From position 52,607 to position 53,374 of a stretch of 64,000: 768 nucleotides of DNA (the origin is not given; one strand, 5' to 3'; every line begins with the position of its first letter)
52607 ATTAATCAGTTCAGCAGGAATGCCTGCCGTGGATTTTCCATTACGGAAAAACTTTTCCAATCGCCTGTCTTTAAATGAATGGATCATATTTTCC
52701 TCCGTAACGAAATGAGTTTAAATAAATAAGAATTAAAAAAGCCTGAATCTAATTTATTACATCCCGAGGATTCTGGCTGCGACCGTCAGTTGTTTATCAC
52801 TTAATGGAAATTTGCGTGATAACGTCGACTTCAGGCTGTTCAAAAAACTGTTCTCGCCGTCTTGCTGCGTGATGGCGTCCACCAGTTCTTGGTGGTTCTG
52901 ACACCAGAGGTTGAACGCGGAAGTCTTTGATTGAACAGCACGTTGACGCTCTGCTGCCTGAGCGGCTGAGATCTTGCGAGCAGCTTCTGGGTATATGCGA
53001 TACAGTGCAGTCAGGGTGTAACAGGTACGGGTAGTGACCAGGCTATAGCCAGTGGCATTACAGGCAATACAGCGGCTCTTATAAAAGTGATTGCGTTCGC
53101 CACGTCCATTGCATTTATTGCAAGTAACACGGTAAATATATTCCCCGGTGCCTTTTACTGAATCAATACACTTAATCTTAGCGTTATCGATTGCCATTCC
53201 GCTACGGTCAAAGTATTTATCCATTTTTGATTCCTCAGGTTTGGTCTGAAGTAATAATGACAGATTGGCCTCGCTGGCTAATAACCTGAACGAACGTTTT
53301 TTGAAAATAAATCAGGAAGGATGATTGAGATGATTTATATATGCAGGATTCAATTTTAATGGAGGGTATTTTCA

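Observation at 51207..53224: HigB-like toxin followed by a 393-aa protein instead of a short HTH antitoxin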

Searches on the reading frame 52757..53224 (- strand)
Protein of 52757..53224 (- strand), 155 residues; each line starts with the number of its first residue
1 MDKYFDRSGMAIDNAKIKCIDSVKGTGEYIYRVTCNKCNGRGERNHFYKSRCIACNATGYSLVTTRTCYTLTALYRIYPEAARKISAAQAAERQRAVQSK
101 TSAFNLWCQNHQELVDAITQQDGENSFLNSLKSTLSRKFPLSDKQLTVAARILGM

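Call 5: search_protein_families(proteins=[window:52757-53224:-], library=ncbifam, max_evalue=0.1)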
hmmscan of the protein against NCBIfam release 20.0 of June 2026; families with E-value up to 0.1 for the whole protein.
window:52757-53224:- (155 aa): 5 families
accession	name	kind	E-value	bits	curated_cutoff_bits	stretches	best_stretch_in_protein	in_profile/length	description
TIGR02349.1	DnaJ_bact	equivalog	0.001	18.5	377.2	1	20-69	128-180/354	molecular chaperone DnaJ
NF058604.1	RtpA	equivalog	0.0018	18.3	65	1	33-62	10-36/50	anti-TRAP protein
NF008035.0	PRK10767.1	subfamily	0.037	13.1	338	1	28-60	137-169/374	molecular chaperone DnaJ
NF011606.0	PRK15032.1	equivalog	0.064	12.4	455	0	19-67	313-363/390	pentaheme c-type cytochrome TorC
NF010871.0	PRK14278.1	equivalog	0.076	11.9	502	1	22-95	146-212/378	molecular chaperone DnaJ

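Call 6: search_protein_families(proteins=[window:52757-53224:-], library=padloc, max_evalue=0.1)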
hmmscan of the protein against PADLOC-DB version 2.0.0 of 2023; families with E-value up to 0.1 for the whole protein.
window:52757-53224:- (155 aa): 0 families

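Call 53: search_protein_families(proteins=[window:52757-53224:-], library=phrogs, max_evalue=0.01)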
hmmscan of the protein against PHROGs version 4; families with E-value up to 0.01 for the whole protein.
window:52757-53224:- (155 aa): 4 families
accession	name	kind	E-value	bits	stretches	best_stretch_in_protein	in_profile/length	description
phrog_4046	-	unknown function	5.4e-08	33.7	1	28-152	45-154/301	-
phrog_5085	-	unknown function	0.00044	21.7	1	33-100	17-82/106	-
phrog_127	-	transcription regulation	0.00044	21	1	27-120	143-234/253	anti-termination protein Q-like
phrog_31080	-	unknown function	0.0017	19.2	1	31-148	37-144/188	-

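Call 65: profile_search(alignment_id=A4)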
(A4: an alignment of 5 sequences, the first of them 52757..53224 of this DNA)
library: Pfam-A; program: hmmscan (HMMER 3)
A. the first sequence (155 residues): domains with independent E <= 10: 8; with E <= 0.001: 0
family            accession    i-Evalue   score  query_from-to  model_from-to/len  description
HI_0552           PF10786.14      0.015    15.4      37-124        64-155/202  HI_0552 protein family
DnaJ_CXXCXGXG     PF00684.25      0.018    15.7      35-66          1-32/65  DnaJ central domain
DnaJ_CXXCXGXG     PF00684.25      0.064    14.0      29-58         38-64/65  DnaJ central domain
TEN_NHL           PF25021.1       0.077    12.4      19-63          3-46/357  Teneurin NHL domain
HypA              PF01155.25        1.3     9.5      32-68         70-105/112  Hydrogenase/urease nickel incorporation, metallochaperone, hypA
LZ3wCH            PF18517.6         3.8     8.0      90-119         3-32/55  Leucine zipper with capping helix domain
LZ3wCH            PF18517.6         4.2     7.9     129-146        25-42/55  Leucine zipper with capping helix domain
Zn_ribbon_6       PF07191.17        4.4     7.8      34-58          2-25/67  Double zinc ribbon
B. every sequence of the alignment scanned on its own (5 sequences): families by number of members that match
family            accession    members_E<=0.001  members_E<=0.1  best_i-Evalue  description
DnaJ_CXXCXGXG     PF00684.25                 4               5        5.0e-04  DnaJ central domain
DUF5809           PF19125.5                  0               1        8.7e-03  Family of unknown function (DUF5809)
HI_0552           PF10786.14                 0               1        1.5e-02  HI_0552 protein family
GRXCR1-2_C        PF23733.2                  0               1        1.9e-02  GRXCR1/2, C-terminal domain
zinc_ribbon_6     PF14599.11                 0               1        6.7e-02  Zinc-ribbon
TEN_NHL           PF25021.1                  0               1        7.7e-02  Teneurin NHL domain

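Call 83: search_dna_similar(query=window:52757-53224:-, collection=plasmids, mode=protein, max_rows=60, rows=spread, max_evalue=0.001)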
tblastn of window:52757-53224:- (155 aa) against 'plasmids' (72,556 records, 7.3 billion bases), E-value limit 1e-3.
Records with a match: 1850; places in all: 1853; records where one place covers at least 80% of the query: 1848.
Best place of each record, by identity: >=99% 214; 90-95% 2; 80-90% 57; 60-80% 1026; <60% 551.
By first word of the organism name: Klebsiella 599; Escherichia 483; Salmonella 368; Enterobacter 271; Citrobacter 63; Raoultella 27; Leclercia 15; Serratia 7; Shigella 5; Morganella 2; and 8 more.
By predicted mobility (MOB-suite, as given by PLSDB): conjugative 1710; non-mobilizable 137; mobilizable 3.
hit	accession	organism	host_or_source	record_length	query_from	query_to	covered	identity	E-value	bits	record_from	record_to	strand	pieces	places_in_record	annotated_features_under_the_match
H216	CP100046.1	Shigella flexneri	Homo sapiens,stool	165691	1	155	100%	100.0%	5e-93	301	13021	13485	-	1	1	hypothetical protein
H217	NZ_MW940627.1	Citrobacter sp.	-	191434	1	155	100%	100.0%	5e-93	301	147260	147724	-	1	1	hypothetical protein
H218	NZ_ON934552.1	Escherichia coli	-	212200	1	155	100%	100.0%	5e-93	301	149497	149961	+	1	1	hypothetical protein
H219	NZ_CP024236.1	Escherichia coli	-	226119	1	155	100%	100.0%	5e-93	301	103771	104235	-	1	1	hypothetical protein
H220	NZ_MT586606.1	Escherichia coli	-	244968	1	155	100%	100.0%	5e-93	301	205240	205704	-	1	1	hypothetical protein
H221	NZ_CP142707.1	Escherichia coli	dog,faecal sample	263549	1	155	100%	100.0%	5e-93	301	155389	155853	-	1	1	hypothetical protein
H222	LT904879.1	Salmonella enterica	Homo sapiens,not known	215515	1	155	100%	99.4%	3e-92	299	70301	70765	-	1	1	none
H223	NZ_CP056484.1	Klebsiella sp. RHBSTW-00464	culture,Wastewater effluent sample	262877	1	155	100%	88.4%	9e-84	274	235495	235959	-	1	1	hypothetical protein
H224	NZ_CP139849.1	Citrobacter freundii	Homo sapiens,cell culture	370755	1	155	100%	88.4%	9e-84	274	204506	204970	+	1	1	hypothetical protein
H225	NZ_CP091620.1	Salmonella enterica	Homo sapiens,feces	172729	1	155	100%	65.2%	2e-61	210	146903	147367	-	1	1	hypothetical protein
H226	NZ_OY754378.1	Escherichia coli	hen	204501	1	155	100%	65.2%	2e-61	210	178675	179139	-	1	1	hypothetical protein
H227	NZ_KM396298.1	Salmonella enterica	-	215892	1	155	100%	65.2%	2e-61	210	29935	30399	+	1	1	hypothetical protein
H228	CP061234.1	Escherichia coli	Sheep,cell culture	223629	1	155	100%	65.2%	2e-61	210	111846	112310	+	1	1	hypothetical protein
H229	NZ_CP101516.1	Escherichia coli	migratory bird,feces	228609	1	155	100%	65.2%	2e-61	210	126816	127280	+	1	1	hypothetical protein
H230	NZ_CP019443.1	Salmonella enterica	Homo sapiens,stool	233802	1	155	100%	65.2%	2e-61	210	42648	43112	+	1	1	hypothetical protein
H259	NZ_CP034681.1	Klebsiella quasipneumoniae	swine,single cell,feces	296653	2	153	98%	28.3%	8e-8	57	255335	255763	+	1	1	YuiA family protein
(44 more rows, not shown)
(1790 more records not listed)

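Call 84: get_annotated_region(hit=H259, flank=4000)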
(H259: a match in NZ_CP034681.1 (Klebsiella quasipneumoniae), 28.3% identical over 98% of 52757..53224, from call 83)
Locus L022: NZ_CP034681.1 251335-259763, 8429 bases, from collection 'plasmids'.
description: Klebsiella quasipneumoniae strain D120-1 plasmid pD120-1_296kb, complete sequence
organism: Klebsiella quasipneumoniae (NCBI taxid 1463165)
taxonomy: Bacteria; Pseudomonadota; Gammaproteobacteria; Enterobacterales; Enterobacteriaceae; Klebsiella; Klebsiella quasipneumoniae
host: -; source: swine,single cell,feces; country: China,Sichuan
typing (MOB-suite, as given by PLSDB): conjugative; replicon IncFIB,IncHI1B; relaxase MOBH; mating-pair formation MPF_F
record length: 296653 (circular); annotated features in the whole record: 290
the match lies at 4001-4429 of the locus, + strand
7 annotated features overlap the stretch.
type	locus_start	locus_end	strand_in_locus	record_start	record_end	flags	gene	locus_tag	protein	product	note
CDS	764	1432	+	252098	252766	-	-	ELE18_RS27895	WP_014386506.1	hypothetical protein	-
CDS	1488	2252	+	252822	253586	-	-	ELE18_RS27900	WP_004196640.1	hypothetical protein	-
CDS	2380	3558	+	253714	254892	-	-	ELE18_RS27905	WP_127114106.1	DNA-binding protein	-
CDS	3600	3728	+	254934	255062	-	-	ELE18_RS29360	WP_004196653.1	hypothetical protein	-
CDS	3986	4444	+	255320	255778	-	-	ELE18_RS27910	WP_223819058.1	YuiA family protein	-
CDS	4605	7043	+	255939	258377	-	-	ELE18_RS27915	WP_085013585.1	Ig-like domain-containing protein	-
CDS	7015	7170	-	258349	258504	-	-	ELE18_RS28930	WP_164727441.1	hypothetical protein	-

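Call 124: search_solved_structures(query=A4, max_evalue=1)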
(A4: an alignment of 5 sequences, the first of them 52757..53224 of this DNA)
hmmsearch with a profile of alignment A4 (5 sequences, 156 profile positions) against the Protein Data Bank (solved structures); distinct sequences matched with E-value up to 1: 2.
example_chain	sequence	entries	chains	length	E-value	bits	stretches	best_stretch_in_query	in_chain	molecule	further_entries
2ctt_A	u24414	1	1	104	0.041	16.9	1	25-66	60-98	DnaJ homolog subfamily A member 3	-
6x46_A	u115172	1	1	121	0.93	12.5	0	63-123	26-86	Gametocyte-specific factor 1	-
